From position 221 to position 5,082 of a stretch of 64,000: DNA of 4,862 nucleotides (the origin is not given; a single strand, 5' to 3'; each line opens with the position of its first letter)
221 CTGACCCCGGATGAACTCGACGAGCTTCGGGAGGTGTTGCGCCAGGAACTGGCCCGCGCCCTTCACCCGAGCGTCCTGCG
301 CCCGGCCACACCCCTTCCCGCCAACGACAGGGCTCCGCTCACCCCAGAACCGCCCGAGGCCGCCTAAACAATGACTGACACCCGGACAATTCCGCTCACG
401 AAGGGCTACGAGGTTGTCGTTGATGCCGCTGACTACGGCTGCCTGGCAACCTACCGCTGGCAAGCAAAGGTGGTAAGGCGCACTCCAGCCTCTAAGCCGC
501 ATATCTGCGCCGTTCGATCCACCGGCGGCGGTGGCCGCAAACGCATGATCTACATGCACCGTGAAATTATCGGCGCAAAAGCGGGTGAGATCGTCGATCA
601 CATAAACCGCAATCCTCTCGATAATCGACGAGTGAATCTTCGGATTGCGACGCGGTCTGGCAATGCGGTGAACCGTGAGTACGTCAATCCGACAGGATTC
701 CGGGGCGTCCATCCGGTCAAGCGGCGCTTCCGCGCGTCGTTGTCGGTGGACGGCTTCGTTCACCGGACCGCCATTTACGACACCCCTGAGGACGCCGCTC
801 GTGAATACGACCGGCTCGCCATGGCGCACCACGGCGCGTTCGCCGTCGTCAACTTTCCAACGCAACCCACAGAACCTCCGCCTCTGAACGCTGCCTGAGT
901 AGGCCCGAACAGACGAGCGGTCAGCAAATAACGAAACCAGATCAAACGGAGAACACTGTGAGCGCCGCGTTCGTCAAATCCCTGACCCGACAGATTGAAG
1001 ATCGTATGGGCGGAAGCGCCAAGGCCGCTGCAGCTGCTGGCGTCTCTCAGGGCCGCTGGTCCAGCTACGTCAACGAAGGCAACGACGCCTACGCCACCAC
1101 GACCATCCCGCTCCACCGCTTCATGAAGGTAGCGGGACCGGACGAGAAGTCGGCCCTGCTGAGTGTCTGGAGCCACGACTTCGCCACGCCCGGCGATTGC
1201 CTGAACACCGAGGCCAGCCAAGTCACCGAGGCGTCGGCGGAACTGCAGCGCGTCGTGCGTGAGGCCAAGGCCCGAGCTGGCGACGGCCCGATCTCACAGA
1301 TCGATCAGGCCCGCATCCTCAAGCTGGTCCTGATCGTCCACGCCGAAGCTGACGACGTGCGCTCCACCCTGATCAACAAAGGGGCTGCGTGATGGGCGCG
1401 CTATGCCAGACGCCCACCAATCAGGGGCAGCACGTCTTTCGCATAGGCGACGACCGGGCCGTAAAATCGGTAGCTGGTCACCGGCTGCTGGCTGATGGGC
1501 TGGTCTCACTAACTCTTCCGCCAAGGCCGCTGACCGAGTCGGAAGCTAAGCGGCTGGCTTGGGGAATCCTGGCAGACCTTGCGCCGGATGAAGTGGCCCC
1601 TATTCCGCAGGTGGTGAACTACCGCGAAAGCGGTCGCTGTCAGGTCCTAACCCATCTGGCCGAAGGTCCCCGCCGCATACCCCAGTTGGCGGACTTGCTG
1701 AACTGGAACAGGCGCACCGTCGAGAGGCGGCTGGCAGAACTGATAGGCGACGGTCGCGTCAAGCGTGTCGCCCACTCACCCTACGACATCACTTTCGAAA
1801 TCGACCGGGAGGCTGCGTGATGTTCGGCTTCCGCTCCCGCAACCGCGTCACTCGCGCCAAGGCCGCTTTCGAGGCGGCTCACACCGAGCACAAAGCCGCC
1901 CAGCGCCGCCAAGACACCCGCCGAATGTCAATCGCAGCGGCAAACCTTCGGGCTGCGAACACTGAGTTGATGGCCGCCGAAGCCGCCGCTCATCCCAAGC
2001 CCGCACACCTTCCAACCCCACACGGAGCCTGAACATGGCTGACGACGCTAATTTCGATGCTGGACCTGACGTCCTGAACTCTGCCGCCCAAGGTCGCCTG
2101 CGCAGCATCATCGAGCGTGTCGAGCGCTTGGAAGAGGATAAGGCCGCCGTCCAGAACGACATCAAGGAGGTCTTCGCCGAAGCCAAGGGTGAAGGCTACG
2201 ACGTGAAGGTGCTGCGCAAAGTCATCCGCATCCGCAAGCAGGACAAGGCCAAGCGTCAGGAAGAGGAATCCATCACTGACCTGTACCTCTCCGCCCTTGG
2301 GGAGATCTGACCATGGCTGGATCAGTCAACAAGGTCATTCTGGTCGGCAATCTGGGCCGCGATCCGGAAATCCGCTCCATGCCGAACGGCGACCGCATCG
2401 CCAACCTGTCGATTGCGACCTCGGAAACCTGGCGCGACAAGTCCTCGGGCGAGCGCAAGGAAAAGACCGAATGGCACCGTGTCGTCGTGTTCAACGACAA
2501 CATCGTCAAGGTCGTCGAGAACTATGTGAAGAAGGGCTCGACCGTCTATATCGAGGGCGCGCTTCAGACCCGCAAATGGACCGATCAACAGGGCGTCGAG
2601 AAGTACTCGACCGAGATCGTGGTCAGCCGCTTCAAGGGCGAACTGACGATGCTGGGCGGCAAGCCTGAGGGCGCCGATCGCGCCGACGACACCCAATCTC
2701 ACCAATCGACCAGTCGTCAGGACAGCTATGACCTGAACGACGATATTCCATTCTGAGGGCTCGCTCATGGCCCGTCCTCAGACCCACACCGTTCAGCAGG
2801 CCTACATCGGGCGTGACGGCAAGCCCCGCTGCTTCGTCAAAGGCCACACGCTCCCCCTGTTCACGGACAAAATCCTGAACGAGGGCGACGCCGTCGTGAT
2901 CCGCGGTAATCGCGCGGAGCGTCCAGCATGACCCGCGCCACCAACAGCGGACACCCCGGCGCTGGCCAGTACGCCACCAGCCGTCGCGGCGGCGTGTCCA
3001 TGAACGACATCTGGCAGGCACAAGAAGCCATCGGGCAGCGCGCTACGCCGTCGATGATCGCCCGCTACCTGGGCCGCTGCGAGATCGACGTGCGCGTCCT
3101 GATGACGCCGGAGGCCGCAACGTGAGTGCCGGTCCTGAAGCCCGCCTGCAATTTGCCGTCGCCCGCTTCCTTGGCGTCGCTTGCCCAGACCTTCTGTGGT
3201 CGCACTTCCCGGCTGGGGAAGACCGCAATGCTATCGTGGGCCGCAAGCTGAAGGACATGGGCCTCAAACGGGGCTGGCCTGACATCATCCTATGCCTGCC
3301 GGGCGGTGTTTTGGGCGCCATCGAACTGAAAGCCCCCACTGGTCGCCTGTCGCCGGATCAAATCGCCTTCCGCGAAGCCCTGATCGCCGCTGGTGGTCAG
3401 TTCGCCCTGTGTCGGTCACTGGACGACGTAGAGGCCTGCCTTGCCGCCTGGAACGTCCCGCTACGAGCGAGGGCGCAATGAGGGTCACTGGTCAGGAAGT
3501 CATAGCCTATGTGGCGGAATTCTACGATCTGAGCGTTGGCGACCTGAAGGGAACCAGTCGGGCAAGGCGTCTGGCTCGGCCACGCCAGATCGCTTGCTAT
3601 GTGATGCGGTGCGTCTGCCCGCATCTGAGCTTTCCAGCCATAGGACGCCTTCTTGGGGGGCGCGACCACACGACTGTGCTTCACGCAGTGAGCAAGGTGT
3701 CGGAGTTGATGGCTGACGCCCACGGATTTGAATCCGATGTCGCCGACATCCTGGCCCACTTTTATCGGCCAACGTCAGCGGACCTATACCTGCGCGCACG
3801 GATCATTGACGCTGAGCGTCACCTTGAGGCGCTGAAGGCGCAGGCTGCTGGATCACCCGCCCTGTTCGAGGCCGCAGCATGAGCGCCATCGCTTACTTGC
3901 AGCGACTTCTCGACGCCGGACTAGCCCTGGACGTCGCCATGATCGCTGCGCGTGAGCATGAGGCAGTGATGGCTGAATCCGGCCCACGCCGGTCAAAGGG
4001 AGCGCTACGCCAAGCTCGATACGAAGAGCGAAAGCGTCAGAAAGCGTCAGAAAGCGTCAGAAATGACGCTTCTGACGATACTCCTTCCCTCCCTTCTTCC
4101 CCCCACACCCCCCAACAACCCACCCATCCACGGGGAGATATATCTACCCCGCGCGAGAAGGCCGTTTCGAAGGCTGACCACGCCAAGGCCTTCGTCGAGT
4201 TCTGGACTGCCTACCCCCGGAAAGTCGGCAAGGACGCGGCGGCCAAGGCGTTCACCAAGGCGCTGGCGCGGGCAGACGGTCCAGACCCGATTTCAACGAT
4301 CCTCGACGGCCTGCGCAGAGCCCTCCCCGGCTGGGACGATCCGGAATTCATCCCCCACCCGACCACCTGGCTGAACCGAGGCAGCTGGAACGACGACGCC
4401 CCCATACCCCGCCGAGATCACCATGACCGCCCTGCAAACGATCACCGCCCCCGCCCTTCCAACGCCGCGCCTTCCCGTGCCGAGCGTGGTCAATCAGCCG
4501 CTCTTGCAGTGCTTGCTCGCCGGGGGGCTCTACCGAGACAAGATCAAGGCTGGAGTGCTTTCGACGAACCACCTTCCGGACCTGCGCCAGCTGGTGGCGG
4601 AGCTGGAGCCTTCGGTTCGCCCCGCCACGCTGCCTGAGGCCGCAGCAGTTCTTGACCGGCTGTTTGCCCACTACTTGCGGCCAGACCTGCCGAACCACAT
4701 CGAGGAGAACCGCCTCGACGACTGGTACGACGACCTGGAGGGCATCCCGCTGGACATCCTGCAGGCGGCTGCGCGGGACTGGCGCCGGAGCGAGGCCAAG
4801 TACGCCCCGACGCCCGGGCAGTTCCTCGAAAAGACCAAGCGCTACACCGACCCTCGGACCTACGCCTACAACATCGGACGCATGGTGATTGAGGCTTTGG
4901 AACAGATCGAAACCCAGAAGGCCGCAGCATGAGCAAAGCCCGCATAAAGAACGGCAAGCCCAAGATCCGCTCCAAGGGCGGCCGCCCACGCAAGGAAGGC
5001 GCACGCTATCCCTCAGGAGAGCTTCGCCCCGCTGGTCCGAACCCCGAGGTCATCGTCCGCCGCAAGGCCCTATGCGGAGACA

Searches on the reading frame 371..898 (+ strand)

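Call 111: search_protein_families(library=pfam, max_evalue=0.01, proteins=[window:371-898:+])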
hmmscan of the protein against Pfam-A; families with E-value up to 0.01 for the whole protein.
window:371-898:+ (175 aa): 1 family
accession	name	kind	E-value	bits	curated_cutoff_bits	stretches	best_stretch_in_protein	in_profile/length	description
PF13392.12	HNH_3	-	3.5e-09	36.6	24.8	1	71-100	17-46/46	HNH endonuclease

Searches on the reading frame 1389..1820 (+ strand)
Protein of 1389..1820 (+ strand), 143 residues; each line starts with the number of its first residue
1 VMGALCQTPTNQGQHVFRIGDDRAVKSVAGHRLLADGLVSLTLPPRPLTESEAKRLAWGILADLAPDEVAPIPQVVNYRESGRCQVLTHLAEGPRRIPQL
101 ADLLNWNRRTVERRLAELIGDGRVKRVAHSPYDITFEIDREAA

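Call 111: search_protein_families(library=pfam, max_evalue=0.01, proteins=[window:1389-1820:+])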
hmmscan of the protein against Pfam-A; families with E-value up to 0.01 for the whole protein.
window:1389-1820:+ (143 aa): 7 families
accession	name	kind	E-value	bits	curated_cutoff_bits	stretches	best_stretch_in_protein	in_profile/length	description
PF25213.1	HVO_A0261_N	-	7.5e-07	29.4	35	1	82-135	12-64/86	HVO_A0261 N-terminal domain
PF01022.26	HTH_5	-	0.0011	19.2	22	1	81-122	2-43/47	Bacterial regulatory protein, arsR family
PF09339.16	HTH_IclR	-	0.0041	17.3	22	1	85-126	7-50/52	IclR helix-turn-helix domain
PF13384.12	HTH_23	-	0.0047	17.1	24.6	1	83-115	7-38/50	Homeodomain-like domain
PF12802.13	MarR_2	-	0.0048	17.5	27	0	84-128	8-54/61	MarR family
PF12840.13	HTH_20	-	0.0054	17.1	27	0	83-118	6-42/51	Helix-turn-helix domain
PF02954.25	HTH_8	-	0.0091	16.2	22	0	97-117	21-41/42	Bacterial regulatory protein, Fis family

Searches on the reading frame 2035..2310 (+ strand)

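Call 111: search_protein_families(library=pfam, max_evalue=0.01, proteins=[window:2035-2310:+])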
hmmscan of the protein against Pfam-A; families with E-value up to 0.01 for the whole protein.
window:2035-2310:+ (91 aa): 1 family
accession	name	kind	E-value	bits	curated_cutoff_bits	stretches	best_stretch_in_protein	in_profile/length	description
PF10073.14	GapR_DNA-bd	-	4.4e-33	113.1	22.6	1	18-89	1-72/72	GapR-like, DNA-binding domain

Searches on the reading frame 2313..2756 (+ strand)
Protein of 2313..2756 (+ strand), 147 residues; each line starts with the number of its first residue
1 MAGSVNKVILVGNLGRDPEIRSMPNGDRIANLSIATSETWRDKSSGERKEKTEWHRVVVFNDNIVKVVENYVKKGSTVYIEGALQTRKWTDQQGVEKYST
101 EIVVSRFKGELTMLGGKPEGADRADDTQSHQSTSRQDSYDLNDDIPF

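Call 111: search_protein_families(library=pfam, max_evalue=0.01, proteins=[window:2313-2756:+])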
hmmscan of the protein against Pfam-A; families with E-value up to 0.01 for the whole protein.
window:2313-2756:+ (147 aa): 1 family
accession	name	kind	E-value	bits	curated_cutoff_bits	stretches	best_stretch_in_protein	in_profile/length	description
PF00436.31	SSB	-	1.2e-37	128.6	26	1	5-107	1-101/104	Single-strand binding protein family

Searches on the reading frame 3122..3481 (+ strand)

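Call 111: search_protein_families(library=pfam, max_evalue=0.01, proteins=[window:3122-3481:+])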
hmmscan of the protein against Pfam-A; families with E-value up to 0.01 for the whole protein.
window:3122-3481:+ (119 aa): 1 family
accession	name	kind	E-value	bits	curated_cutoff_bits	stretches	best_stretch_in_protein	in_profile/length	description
PF08774.17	VRR_NUC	-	2.3e-08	34.5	23.8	1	41-99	47-114/116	VRR-NUC domain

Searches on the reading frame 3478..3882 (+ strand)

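Call 111: search_protein_families(library=pfam, max_evalue=0.01, proteins=[window:3478-3882:+])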
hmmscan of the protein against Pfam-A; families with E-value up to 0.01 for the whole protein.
window:3478-3882:+ (134 aa): 1 family
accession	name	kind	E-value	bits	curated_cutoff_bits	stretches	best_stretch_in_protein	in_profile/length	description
PF08299.17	Bac_DnaA_C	-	3.3e-23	81.9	31.5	1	7-74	3-69/69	Bacterial dnaA protein helix-turn-helix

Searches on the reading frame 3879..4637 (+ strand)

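Call 9: search_protein_families(library=pfam, max_evalue=1, proteins=[window:3879-4637:+])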
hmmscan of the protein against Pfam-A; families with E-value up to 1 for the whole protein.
window:3879-4637:+ (252 aa): 1 family
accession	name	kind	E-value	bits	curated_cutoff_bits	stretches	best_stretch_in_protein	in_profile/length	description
PF05564.17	Auxin_repressed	-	0.59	11.2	25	1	29-96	4-71/117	Dormancy/auxin associated protein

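Call 10: search_protein_families(library=phrogs, max_evalue=0.1, proteins=[window:3879-4637:+])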
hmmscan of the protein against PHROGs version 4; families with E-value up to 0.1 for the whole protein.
window:3879-4637:+ (252 aa): 8 families
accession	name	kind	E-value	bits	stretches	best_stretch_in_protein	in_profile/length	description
phrog_270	-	DNA, RNA and nucleotide metabolism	1.2e-22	81.8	1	53-194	121-267/383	replication initiation protein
phrog_9327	-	DNA, RNA and nucleotide metabolism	8.3e-19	69.2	1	46-195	105-254/276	primosomal protein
phrog_9474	-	DNA, RNA and nucleotide metabolism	3.4e-18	67.2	1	42-189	114-264/288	replication initiation protein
phrog_10293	-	unknown function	2e-08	35.2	1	97-173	9-84/185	-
phrog_16304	-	unknown function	1e-07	33.1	1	92-167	134-218/244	-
phrog_1701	-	DNA, RNA and nucleotide metabolism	0.00033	21.5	1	49-149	160-264/323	DnaD-like helicase loader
phrog_18526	-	unknown function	0.013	16.6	1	94-147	42-95/157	-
phrog_3729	-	DNA, RNA and nucleotide metabolism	0.018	15.3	1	94-147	241-294/356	replication initiation protein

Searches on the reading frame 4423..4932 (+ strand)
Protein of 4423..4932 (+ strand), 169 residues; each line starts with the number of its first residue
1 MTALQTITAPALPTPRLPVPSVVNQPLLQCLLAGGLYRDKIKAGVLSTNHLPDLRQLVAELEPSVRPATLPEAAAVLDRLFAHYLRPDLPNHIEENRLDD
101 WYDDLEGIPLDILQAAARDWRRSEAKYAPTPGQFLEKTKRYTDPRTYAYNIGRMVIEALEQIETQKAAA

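Call 9: search_protein_families(library=pfam, max_evalue=1, proteins=[window:4423-4932:+])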
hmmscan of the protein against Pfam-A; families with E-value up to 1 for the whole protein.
window:4423-4932:+ (169 aa): 0 families

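Call 10: search_protein_families(library=phrogs, max_evalue=0.1, proteins=[window:4423-4932:+])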
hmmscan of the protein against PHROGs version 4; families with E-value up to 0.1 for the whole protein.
window:4423-4932:+ (169 aa): 2 families
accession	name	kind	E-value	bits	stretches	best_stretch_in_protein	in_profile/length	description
phrog_2289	-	DNA, RNA and nucleotide metabolism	0.071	14.5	1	72-140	5-69/116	helicase loader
phrog_9804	-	unknown function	0.084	13.5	1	95-149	30-83/214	-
